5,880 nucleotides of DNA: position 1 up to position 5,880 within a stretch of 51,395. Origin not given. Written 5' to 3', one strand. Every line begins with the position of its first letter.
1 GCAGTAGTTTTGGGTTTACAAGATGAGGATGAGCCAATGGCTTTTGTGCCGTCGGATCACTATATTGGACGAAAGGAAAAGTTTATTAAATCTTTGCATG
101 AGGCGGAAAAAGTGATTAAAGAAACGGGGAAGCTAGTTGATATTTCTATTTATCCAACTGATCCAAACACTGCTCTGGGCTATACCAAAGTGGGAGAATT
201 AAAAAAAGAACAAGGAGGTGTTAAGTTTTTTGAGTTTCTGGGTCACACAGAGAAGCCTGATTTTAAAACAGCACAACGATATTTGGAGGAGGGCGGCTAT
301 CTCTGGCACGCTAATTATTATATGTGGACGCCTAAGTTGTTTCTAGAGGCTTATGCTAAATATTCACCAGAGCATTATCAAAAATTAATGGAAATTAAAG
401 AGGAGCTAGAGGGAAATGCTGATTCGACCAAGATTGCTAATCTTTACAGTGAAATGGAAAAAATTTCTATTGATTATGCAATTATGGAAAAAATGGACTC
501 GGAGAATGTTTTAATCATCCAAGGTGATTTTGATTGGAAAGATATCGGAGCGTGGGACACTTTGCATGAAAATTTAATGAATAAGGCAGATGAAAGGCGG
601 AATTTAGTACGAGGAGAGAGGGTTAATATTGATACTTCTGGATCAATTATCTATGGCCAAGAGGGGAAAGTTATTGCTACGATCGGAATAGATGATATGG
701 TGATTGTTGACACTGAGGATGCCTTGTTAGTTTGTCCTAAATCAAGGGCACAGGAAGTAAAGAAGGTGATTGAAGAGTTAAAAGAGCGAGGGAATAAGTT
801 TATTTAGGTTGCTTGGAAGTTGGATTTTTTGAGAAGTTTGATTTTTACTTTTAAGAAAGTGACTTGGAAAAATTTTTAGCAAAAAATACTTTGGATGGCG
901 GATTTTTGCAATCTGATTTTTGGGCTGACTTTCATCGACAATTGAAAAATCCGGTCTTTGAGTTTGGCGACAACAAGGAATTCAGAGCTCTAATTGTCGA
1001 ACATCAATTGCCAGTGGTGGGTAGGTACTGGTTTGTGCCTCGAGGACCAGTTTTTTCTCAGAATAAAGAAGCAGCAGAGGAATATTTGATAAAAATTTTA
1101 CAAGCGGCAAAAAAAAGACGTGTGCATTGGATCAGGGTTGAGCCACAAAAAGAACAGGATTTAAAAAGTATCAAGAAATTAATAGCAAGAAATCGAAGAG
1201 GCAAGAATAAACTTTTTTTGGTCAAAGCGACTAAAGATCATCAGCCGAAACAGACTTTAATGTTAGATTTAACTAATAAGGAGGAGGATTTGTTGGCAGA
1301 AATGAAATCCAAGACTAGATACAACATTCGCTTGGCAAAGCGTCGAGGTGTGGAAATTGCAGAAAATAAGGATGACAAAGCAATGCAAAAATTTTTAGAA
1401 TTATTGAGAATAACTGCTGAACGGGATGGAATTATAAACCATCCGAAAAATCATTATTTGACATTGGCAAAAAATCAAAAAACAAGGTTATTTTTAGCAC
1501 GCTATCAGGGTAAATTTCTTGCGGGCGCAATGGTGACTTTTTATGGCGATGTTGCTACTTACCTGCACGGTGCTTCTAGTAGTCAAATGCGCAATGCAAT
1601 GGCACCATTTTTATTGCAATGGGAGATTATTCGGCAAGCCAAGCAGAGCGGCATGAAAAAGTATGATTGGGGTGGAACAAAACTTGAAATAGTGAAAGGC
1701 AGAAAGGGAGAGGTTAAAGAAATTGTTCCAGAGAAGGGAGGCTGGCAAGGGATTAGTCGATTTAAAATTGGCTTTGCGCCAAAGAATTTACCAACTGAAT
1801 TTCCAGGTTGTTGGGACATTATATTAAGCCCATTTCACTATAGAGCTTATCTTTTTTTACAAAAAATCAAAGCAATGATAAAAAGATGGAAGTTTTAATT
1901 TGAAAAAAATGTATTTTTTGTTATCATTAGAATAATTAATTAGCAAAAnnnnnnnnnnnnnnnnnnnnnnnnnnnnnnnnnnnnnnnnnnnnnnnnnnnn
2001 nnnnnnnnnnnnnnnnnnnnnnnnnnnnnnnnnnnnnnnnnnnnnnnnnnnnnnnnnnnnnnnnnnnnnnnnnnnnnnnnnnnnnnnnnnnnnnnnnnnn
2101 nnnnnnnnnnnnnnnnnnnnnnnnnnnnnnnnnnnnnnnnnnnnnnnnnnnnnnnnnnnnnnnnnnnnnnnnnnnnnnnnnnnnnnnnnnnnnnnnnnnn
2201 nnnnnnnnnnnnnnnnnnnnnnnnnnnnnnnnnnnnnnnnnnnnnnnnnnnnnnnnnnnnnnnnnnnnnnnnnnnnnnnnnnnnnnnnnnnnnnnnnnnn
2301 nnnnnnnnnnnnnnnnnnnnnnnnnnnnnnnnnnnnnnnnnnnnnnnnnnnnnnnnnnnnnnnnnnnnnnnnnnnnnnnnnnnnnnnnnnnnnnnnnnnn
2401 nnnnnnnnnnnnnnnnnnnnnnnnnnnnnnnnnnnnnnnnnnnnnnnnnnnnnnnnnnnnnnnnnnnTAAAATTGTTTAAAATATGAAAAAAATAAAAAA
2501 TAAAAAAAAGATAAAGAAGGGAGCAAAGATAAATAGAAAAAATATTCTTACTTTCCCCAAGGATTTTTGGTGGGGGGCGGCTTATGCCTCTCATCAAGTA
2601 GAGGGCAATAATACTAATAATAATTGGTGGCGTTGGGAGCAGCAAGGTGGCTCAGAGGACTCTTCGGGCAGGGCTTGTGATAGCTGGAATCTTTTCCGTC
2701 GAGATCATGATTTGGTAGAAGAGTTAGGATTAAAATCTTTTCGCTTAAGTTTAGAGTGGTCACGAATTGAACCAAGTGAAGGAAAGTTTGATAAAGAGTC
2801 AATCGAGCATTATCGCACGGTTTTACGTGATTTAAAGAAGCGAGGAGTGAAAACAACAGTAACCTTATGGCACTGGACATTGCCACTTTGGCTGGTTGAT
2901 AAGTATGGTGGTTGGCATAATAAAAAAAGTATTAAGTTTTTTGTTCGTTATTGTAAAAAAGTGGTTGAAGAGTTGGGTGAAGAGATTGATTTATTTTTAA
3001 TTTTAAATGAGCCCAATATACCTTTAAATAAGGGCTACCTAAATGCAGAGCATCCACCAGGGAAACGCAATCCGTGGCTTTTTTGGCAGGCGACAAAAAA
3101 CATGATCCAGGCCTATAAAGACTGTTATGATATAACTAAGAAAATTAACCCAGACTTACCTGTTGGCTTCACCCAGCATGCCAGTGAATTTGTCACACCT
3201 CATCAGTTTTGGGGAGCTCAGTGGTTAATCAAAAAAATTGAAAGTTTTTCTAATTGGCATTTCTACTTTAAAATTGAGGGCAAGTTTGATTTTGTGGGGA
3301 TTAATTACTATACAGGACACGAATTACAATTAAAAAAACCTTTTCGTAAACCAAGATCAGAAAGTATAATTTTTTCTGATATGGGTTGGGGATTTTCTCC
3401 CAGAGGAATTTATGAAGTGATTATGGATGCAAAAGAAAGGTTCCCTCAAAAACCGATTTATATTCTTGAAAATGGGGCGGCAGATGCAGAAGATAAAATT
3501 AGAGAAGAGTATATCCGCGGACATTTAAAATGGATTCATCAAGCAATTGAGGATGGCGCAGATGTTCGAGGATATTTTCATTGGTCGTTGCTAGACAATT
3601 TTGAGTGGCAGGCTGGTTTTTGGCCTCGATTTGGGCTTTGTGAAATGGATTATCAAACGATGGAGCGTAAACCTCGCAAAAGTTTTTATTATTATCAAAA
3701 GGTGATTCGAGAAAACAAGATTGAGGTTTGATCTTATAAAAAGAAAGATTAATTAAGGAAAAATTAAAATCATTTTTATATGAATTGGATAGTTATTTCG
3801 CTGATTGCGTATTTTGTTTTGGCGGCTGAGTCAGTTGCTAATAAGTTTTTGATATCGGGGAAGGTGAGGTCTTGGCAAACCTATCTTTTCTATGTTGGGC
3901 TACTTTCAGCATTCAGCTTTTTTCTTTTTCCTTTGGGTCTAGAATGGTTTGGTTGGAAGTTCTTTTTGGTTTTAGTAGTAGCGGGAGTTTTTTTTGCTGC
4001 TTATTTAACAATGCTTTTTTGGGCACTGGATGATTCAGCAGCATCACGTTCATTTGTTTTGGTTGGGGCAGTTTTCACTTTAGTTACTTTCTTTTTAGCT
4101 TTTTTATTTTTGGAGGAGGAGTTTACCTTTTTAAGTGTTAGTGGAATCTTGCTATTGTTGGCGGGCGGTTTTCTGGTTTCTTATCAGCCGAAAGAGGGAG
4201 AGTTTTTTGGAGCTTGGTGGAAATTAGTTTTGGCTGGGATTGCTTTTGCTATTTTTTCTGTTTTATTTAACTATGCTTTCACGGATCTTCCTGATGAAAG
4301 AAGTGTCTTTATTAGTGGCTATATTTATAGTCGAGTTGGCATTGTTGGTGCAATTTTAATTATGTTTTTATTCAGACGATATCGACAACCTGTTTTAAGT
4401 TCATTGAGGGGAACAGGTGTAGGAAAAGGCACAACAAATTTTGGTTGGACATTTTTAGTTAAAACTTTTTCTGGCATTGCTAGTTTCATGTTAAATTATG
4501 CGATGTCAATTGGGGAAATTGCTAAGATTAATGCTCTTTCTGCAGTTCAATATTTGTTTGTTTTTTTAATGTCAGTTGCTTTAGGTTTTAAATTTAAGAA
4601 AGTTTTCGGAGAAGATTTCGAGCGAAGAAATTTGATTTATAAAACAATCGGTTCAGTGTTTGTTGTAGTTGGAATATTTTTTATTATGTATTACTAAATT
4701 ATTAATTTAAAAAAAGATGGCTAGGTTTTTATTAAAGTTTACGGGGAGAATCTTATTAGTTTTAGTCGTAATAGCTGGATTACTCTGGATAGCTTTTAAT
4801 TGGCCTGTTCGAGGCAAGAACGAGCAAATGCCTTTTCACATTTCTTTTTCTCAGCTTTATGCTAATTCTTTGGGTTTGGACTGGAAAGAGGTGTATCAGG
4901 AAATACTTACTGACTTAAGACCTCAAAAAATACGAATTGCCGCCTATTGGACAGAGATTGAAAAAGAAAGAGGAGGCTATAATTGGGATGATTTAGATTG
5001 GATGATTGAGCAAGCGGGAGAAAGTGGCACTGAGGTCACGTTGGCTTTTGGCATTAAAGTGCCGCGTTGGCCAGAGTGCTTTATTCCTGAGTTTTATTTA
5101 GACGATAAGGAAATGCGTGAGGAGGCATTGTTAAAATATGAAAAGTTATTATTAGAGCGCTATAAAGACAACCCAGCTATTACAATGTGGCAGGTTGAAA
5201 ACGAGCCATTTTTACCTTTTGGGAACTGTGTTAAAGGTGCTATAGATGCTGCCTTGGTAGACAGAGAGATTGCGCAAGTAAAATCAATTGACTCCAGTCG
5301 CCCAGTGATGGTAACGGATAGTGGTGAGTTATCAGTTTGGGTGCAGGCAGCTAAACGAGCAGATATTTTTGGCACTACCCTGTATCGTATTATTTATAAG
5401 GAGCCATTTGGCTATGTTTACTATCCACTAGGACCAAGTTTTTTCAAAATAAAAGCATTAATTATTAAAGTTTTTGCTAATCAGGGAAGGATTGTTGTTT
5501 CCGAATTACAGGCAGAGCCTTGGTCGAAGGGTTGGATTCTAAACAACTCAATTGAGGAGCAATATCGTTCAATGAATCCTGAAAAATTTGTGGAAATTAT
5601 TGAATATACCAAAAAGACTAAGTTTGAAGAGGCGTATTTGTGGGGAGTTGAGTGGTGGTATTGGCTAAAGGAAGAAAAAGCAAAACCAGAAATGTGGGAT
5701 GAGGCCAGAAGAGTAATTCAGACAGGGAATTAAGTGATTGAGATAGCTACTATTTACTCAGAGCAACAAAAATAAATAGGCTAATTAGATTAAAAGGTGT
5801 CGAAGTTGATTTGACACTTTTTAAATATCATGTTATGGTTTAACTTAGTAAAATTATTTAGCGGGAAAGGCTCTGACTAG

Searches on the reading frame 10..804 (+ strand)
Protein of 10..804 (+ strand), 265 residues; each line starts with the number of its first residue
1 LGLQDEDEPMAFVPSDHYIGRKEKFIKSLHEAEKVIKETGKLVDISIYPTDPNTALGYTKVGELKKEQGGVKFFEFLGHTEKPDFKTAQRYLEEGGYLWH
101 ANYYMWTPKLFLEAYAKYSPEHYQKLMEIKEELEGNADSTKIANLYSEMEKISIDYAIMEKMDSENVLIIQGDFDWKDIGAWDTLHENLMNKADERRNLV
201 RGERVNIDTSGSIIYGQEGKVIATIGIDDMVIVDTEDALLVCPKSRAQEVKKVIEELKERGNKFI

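Call 64: search_protein_families(library=pfam, proteins=[window:10-804:+], max_evalue=0.00001)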
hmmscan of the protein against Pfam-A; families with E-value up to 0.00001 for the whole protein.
window:10-804:+ (265 aa): 2 families
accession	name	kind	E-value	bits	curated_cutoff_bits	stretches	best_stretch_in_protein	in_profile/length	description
PF22640.1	ManC_GMP_beta-helix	-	1.4e-23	83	27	1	202-257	1-55/55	MannoseP isomerase/GMP-like beta-helix domain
PF00483.29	NTP_transferase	-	9.7e-13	48.7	21.2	1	3-191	97-241/245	Nucleotidyl transferase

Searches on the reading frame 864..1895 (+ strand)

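Call 64: search_protein_families(library=pfam, proteins=[window:864-1895:+], max_evalue=0.00001)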
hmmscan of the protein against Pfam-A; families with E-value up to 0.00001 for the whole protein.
window:864-1895:+ (344 aa): 2 families
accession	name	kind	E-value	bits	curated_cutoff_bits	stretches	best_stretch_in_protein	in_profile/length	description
PF02388.22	FemAB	-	2.2e-30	106.3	24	2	3-206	8-228/406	FemAB family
PF13480.13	Acetyltransf_6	-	4.4e-13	50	22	1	149-271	1-136/143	Acetyltransferase (GNAT) domain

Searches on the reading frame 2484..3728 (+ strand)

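Call 64: search_protein_families(library=pfam, proteins=[window:2484-3728:+], max_evalue=0.00001)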
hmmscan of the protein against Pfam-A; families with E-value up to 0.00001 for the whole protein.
window:2484-3728:+ (415 aa): 2 families
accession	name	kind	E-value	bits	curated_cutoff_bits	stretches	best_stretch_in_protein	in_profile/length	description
PF00232.24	Glyco_hydro_1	-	1.4e-85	287.8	22.6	2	23-234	4-223/453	Glycosyl hydrolase family 1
PF02449.21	Glyco_hydro_42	-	1.7e-07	31.4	21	0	70-142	11-81/376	Beta-galactosidase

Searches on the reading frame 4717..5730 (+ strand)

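Call 64: search_protein_families(library=pfam, proteins=[window:4717-5730:+], max_evalue=0.00001)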
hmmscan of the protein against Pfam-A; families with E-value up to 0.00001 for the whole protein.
window:4717-5730:+ (338 aa): 1 family
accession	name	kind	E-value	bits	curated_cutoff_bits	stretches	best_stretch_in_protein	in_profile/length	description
PF02449.21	Glyco_hydro_42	-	8.9e-09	35.6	21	0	131-164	106-138/376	Beta-galactosidase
